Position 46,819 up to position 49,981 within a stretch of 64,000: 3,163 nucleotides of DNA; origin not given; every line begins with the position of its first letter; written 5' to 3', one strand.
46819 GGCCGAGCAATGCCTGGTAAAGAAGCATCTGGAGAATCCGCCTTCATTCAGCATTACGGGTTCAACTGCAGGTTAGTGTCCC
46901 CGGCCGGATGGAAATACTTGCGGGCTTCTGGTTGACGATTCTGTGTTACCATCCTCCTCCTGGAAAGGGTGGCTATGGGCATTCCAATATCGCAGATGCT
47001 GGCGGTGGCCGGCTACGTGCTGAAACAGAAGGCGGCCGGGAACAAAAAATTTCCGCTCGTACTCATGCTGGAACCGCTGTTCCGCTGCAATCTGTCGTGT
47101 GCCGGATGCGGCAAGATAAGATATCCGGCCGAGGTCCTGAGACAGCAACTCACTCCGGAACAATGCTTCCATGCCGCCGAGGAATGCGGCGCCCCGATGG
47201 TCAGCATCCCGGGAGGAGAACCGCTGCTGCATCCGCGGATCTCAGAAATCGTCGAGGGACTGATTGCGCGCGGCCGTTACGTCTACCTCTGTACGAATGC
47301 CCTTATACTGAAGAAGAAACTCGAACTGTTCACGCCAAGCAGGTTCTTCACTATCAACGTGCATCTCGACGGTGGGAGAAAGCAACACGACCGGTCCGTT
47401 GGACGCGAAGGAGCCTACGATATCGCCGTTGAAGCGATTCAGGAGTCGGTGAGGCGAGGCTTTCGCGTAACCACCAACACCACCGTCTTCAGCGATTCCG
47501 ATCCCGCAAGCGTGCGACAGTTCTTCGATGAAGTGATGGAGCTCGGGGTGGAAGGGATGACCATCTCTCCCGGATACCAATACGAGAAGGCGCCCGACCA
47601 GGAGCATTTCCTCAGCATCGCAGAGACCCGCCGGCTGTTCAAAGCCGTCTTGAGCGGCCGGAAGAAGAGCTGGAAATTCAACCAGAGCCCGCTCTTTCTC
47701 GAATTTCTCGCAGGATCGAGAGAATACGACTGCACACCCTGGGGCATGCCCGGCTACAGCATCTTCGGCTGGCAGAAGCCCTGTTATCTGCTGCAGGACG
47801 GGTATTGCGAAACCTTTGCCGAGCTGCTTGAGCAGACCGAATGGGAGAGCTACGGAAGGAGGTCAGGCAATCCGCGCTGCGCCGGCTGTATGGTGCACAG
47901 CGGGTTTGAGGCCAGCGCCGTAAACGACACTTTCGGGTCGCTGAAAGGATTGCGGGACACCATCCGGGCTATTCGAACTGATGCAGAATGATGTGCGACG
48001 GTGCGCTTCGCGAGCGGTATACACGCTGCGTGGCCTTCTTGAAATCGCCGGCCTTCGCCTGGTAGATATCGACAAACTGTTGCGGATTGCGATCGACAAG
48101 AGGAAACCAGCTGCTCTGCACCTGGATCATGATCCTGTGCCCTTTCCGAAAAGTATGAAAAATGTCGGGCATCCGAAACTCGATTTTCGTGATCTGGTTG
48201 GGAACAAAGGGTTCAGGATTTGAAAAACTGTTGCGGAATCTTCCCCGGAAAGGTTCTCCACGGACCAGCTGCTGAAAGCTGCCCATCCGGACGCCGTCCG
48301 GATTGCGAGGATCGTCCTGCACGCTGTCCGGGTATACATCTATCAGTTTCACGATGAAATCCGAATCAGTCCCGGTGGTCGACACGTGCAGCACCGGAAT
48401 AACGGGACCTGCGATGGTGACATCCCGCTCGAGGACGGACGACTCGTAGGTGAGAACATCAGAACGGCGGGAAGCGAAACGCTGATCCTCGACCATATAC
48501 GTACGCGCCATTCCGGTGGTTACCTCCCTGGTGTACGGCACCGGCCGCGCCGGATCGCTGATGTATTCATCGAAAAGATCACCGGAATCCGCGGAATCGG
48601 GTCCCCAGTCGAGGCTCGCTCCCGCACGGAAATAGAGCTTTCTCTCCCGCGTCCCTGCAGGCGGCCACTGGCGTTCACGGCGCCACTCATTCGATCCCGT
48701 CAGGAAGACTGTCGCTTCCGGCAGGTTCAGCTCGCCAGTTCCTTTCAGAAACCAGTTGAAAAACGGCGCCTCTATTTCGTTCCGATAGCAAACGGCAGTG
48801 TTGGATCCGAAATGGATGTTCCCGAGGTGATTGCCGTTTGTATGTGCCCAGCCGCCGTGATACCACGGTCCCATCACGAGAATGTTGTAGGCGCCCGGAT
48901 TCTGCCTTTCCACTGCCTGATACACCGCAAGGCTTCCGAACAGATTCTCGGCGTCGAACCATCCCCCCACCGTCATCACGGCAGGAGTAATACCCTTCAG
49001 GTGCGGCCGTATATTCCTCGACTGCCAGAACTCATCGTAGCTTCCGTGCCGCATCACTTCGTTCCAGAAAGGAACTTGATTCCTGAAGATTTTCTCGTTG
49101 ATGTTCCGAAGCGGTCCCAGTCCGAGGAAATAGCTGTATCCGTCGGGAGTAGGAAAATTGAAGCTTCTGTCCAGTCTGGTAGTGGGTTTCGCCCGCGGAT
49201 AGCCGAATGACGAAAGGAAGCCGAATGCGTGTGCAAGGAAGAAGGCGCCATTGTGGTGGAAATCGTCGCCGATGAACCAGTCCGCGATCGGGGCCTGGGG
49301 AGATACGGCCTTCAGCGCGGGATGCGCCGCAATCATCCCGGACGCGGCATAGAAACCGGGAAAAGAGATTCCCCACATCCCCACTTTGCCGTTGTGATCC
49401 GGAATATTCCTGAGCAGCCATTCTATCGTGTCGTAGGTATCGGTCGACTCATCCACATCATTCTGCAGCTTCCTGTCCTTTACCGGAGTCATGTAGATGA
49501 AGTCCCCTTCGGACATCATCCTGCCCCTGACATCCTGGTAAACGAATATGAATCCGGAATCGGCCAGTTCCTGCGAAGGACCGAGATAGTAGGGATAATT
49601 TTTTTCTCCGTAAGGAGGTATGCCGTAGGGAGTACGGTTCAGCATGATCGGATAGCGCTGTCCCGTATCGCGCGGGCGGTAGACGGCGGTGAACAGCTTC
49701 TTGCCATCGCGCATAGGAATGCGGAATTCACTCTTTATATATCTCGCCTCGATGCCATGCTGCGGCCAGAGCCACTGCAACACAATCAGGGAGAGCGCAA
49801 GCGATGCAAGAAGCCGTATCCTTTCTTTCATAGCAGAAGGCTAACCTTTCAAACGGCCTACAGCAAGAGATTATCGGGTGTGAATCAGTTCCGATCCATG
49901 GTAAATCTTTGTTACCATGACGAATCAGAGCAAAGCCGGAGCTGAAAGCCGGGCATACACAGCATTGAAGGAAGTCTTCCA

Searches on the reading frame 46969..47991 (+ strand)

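Call 60: search_protein_families(library=pfam, proteins=[window:46969-47991:+], max_evalue=0.001)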
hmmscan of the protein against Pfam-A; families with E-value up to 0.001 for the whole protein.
window:46969-47991:+ (340 aa): 2 families
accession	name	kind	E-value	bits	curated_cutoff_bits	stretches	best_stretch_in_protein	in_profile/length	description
PF11946.13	DUF3463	-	1.1e-56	190.8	31.3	1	197-327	1-130/134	Domain of unknown function (DUF3463)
PF04055.27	Radical_SAM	-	6.7e-19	69.1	29.5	1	37-186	4-163/166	Radical SAM superfamily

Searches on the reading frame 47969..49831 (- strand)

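Call 5: search_protein_families(library=pfam, proteins=[window:47969-49831:-], max_evalue=0.01)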
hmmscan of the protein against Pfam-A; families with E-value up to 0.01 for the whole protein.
window:47969-49831:- (620 aa): 3 families
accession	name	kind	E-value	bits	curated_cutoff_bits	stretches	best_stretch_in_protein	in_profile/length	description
PF02129.25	Peptidase_S15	-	2.6e-53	181.8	23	1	42-326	1-261/262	X-Pro dipeptidyl-peptidase (S15 family)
PF08530.16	PepX_C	-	9.6e-27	94.7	22.5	1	370-614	6-216/217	X-Pro dipeptidyl-peptidase C-terminal non-catalytic domain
PF00326.27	Peptidase_S9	-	0.00024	21.1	22.6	1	89-188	10-104/213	Prolyl oligopeptidase family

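Call 6: search_protein_families(library=ncbifam, proteins=[window:47969-49831:-], max_evalue=0.01)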
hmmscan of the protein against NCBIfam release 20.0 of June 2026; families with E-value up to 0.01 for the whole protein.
window:47969-49831:- (620 aa): 3 families
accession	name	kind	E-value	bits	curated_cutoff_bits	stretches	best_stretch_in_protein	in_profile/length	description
TIGR00976.1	CocE_NonD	subfamily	2.9e-78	264.2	66.3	1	39-616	2-545/550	CocE/NonD family hydrolase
NF003780.0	PRK05371.1-1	subfamily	3.6e-09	35.6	642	1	261-574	285-555/594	Xaa-Pro dipeptidyl-peptidase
NF003781.0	PRK05371.1-2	equivalog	0.00042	18.8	881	0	262-294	462-494/805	Xaa-Pro dipeptidyl-peptidase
